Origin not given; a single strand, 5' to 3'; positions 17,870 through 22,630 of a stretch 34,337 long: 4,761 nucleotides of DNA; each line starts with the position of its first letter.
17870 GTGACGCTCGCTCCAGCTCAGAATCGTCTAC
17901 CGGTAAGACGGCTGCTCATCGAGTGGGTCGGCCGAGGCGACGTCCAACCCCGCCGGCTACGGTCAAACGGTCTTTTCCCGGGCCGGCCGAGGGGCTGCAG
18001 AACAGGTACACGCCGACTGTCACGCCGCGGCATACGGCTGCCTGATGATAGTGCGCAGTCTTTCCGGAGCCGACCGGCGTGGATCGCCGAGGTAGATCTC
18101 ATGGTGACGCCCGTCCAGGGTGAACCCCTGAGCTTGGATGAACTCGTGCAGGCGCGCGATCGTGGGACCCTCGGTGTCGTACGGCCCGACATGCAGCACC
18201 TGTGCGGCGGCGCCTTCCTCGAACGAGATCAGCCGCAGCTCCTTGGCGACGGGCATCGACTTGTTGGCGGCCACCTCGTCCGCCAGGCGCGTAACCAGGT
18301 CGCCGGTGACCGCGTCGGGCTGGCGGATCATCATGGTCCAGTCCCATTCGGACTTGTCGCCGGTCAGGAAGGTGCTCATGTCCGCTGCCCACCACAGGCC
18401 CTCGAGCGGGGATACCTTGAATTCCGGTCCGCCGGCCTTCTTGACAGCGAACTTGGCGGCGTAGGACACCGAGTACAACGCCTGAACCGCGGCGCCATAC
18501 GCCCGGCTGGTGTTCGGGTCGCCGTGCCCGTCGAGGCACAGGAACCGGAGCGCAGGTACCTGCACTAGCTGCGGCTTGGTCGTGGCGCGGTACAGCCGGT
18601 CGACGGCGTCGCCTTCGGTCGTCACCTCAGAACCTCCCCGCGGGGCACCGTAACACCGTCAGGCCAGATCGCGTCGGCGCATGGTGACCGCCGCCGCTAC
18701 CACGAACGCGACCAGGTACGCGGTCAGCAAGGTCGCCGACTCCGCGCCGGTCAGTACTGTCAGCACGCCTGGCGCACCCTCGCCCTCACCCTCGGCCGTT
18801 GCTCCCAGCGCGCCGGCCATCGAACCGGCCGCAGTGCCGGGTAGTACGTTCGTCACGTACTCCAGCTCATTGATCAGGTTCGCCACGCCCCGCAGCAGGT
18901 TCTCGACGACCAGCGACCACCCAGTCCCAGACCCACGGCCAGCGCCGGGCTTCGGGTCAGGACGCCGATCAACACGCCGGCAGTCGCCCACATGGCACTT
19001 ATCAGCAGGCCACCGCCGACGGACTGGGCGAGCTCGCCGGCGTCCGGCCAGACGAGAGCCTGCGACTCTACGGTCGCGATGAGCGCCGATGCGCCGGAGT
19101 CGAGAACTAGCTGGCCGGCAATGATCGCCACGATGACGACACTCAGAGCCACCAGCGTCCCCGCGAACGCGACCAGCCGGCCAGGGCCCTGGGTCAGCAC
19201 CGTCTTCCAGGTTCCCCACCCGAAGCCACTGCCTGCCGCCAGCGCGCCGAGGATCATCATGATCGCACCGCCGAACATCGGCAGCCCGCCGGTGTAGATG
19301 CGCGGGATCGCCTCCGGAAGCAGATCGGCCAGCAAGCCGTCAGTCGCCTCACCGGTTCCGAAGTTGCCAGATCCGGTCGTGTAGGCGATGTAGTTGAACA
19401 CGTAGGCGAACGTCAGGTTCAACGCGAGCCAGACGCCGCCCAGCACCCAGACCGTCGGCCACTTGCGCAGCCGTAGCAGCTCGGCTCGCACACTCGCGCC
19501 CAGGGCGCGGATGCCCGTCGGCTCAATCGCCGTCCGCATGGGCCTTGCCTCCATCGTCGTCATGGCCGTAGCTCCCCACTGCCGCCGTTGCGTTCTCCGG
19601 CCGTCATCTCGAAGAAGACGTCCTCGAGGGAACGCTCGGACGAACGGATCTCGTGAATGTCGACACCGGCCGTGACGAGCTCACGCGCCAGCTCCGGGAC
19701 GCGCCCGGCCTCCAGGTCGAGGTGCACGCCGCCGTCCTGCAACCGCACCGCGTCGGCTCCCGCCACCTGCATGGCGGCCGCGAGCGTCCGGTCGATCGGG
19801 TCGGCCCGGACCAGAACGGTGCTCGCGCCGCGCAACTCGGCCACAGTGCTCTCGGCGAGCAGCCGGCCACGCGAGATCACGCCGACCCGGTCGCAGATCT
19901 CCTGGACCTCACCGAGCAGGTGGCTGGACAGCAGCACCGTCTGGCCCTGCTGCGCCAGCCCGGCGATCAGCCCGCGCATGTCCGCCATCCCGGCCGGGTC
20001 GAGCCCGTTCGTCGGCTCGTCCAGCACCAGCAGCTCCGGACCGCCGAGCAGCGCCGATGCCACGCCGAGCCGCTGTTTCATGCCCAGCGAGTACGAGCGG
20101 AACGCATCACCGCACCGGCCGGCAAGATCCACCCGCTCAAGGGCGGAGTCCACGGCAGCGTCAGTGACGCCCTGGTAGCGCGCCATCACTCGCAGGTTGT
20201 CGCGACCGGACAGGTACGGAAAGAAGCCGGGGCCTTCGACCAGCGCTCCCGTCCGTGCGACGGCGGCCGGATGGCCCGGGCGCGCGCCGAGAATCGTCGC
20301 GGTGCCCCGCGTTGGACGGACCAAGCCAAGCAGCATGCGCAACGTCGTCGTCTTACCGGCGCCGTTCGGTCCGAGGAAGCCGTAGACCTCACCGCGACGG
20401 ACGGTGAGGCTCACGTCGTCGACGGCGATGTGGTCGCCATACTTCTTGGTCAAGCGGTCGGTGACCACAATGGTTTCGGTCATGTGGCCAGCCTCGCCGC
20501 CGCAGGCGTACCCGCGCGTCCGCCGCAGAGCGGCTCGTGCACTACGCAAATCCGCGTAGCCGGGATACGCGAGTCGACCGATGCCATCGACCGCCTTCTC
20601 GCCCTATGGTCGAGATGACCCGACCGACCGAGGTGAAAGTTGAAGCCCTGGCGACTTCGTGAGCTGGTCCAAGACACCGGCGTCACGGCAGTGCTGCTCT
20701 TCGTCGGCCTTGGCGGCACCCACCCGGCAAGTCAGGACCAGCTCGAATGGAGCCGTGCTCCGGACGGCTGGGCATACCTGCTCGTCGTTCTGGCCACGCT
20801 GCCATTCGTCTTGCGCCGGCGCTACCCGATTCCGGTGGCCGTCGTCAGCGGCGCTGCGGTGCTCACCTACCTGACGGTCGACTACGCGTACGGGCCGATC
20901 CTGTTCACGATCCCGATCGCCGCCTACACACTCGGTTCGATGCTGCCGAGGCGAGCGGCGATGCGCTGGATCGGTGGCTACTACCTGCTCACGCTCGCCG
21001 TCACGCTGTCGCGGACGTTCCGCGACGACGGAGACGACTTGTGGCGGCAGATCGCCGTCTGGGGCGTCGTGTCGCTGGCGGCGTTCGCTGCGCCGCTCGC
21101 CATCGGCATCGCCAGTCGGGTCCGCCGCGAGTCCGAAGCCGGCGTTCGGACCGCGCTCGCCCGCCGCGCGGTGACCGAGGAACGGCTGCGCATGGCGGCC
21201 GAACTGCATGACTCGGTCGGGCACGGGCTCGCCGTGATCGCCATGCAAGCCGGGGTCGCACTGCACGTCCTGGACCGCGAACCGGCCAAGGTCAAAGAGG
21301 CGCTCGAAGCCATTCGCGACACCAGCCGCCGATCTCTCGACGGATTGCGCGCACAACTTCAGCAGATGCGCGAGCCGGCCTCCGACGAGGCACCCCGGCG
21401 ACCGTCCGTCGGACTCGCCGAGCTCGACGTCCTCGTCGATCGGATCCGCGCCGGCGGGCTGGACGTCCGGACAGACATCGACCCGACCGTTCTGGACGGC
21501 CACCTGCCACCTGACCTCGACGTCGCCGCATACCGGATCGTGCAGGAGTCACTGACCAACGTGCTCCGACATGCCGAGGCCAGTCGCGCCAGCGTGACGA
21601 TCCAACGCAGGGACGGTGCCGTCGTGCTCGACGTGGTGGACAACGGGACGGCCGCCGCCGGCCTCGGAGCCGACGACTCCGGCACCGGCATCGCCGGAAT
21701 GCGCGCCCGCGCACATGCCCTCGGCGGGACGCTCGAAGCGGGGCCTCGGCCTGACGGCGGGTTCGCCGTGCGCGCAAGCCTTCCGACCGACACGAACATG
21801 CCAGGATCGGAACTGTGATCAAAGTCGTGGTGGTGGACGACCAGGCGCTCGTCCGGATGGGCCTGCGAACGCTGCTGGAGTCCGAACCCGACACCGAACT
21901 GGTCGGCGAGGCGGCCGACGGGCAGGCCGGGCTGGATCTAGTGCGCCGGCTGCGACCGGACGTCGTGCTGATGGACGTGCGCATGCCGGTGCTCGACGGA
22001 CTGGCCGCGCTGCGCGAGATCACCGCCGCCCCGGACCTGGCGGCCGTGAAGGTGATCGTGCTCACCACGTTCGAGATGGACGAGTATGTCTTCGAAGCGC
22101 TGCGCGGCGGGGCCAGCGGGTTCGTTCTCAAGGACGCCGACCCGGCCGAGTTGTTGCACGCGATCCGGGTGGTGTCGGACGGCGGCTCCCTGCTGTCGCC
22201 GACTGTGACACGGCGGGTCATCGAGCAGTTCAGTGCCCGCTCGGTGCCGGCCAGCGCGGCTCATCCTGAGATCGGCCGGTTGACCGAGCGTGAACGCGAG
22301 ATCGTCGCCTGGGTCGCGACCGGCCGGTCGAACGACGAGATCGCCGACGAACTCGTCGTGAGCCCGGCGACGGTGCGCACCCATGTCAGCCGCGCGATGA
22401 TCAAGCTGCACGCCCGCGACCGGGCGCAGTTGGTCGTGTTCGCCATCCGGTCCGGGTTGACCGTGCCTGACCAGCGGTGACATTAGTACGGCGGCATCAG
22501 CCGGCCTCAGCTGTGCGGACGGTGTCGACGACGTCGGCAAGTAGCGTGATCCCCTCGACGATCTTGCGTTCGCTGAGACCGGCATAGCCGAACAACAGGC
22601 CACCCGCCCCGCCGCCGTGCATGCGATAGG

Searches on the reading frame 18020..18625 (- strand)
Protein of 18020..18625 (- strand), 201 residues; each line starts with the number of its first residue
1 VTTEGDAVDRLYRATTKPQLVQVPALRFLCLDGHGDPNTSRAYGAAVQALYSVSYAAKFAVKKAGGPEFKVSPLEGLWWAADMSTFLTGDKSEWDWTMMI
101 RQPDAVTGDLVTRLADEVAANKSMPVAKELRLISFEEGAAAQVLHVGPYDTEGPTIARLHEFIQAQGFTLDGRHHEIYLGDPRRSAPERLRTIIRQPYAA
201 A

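Call 57: search_protein_families(library=pfam, proteins=[window:18020-18625:-], max_evalue=0.0001)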
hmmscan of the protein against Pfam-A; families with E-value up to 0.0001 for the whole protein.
window:18020-18625:- (201 aa): 1 family
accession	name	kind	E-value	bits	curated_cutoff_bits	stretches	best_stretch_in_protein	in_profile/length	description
PF06445.20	GyrI-like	-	6e-20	72.5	26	1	17-194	2-150/155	GyrI-like small molecule binding domain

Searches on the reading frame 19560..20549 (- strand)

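Call 58: search_protein_families(library=pfam, proteins=[window:19560-20549:-], max_evalue=0.0001)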
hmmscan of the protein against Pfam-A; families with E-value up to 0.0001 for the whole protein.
window:19560-20549:- (329 aa): 2 families
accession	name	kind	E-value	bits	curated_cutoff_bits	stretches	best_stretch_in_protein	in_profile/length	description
PF00005.33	ABC_tran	-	3.5e-27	96.1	25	1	44-181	2-137/137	ABC transporter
PF13304.12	AAA_21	-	5.2e-11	43.6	27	1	150-211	235-299/304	AAA domain, putative AbiEii toxin, Type IV TA system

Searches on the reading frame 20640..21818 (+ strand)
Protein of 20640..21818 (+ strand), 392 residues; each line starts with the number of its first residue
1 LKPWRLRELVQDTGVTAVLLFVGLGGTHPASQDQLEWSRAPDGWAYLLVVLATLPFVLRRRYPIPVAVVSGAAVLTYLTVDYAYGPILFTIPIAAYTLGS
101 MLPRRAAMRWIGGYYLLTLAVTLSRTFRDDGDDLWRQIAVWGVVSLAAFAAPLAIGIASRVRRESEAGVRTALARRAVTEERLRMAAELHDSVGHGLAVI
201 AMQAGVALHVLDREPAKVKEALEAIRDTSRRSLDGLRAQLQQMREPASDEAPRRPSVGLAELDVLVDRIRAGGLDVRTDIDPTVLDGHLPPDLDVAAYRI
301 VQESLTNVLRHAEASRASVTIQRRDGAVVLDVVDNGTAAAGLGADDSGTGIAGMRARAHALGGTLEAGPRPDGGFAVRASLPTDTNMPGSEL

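Call 58: search_protein_families(library=pfam, proteins=[window:20640-21818:+], max_evalue=0.0001)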
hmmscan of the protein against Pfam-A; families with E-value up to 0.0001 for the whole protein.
window:20640-21818:+ (392 aa): 3 families
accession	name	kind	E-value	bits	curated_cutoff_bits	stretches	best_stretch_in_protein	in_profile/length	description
PF07730.19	HisKA_3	-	1.7e-18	67.3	24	1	181-246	1-66/68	Histidine kinase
PF23539.1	DUF7134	-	7.6e-10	39.1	27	1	4-163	5-155/155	Domain of unknown function (DUF7134)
PF02518.31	HATPase_c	-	2.3e-09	38.1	26.4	1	296-384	5-110/111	Histidine kinase-, DNA gyrase B-, and HSP90-like ATPase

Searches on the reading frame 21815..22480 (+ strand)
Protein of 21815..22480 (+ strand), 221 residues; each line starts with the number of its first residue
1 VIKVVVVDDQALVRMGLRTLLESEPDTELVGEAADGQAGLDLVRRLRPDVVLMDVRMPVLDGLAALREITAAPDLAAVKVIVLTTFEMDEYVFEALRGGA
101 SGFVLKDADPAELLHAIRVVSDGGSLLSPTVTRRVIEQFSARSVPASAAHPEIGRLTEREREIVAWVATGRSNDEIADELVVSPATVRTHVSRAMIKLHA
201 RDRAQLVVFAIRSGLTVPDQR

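Call 58: search_protein_families(library=pfam, proteins=[window:21815-22480:+], max_evalue=0.0001)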
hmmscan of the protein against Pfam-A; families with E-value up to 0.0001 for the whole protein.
window:21815-22480:+ (221 aa): 5 families
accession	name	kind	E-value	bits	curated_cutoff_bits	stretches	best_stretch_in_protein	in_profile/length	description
PF00072.30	Response_reg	-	2.5e-27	95.7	30.2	1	4-118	1-111/111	Response regulator receiver domain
PF00196.25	GerE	-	3.1e-18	65.6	23.5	1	156-210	3-57/57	Bacterial regulatory proteins, luxR family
PF08281.18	Sigma70_r4_2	-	8.9e-09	35.3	25.7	1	153-198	8-54/54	Sigma-70, region 4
PF13936.12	HTH_38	-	2.4e-05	24.4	27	1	155-193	4-43/44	Helix-turn-helix domain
PF04545.22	Sigma70_r4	-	4.4e-05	23.4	24.1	1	154-198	3-48/50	Sigma-70, region 4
